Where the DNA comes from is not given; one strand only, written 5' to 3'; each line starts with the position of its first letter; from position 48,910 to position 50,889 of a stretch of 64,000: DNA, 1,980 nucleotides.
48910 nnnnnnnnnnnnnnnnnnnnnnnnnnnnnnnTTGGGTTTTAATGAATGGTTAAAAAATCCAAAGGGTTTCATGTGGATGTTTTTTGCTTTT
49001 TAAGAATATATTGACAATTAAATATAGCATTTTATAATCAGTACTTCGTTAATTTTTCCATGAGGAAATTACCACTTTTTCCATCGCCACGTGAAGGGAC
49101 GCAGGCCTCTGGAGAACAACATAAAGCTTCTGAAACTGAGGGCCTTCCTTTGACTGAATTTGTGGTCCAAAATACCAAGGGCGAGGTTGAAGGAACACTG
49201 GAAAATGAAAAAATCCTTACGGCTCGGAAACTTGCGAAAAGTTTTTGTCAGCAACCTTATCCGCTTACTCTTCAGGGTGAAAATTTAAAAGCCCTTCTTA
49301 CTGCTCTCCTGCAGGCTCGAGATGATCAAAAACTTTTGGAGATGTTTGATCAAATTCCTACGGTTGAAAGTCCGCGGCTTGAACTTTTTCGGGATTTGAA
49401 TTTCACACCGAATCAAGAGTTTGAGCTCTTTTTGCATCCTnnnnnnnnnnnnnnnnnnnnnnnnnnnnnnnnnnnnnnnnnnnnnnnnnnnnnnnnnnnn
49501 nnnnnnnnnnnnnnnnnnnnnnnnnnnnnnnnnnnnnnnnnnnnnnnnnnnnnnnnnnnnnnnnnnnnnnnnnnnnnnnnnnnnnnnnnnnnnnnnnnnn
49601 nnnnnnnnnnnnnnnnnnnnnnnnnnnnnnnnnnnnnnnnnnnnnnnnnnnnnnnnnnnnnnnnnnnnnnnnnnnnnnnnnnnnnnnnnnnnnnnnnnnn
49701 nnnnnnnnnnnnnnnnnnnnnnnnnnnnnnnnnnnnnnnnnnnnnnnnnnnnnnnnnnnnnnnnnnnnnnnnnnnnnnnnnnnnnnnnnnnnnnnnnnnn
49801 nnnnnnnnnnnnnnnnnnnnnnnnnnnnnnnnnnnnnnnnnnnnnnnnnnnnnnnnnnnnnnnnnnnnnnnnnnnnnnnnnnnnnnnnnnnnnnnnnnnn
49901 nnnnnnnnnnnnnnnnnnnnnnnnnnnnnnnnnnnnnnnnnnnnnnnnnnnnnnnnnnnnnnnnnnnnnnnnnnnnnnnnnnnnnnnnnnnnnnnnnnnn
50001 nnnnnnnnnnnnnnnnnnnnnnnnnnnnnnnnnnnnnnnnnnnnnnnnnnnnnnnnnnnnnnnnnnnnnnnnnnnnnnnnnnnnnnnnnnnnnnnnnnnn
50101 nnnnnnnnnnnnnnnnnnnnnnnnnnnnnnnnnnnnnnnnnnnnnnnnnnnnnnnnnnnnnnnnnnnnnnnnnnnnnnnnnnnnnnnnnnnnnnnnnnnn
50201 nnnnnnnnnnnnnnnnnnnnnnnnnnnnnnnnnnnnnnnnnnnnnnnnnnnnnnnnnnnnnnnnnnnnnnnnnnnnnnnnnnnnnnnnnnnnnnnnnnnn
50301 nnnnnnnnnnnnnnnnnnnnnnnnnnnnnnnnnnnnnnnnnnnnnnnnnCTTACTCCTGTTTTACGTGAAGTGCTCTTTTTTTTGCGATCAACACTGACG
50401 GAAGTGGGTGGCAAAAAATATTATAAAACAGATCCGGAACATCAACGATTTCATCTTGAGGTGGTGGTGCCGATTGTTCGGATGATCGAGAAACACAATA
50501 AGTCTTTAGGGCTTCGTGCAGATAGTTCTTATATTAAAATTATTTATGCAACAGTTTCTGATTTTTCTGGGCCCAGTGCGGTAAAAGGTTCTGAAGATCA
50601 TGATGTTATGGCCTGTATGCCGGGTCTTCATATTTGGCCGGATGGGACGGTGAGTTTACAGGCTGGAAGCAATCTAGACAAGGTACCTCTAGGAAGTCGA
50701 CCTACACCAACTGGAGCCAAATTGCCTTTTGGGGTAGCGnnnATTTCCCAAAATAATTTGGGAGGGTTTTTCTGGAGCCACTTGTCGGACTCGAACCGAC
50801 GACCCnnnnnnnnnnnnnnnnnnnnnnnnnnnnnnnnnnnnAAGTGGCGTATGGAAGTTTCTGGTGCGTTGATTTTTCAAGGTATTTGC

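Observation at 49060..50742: Radical-SAM-like enzyme with about 190 aa inserted between the Fe-S cysteine triad and the SAM-binding strands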

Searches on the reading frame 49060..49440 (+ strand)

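Call 39: search_protein_families(library=pfam, proteins=[window:49060-49440:+], max_evalue=1)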
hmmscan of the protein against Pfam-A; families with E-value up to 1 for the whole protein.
window:49060-49440:+ (127 aa): 1 family
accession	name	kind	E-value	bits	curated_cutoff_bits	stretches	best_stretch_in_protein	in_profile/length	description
PF08681.18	TacA1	-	0.0043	17.4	21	1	22-55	16-49/80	Antitoxin TacA 1-like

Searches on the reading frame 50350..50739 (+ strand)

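Call 39: search_protein_families(library=pfam, proteins=[window:50350-50739:+], max_evalue=1)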
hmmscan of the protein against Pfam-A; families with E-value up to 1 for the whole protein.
window:50350-50739:+ (130 aa): 1 family
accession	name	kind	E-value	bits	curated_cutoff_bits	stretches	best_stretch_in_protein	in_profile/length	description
PF07876.18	Dabb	-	0.05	14.7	25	1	11-44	55-87/96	Stress responsive A/B Barrel Domain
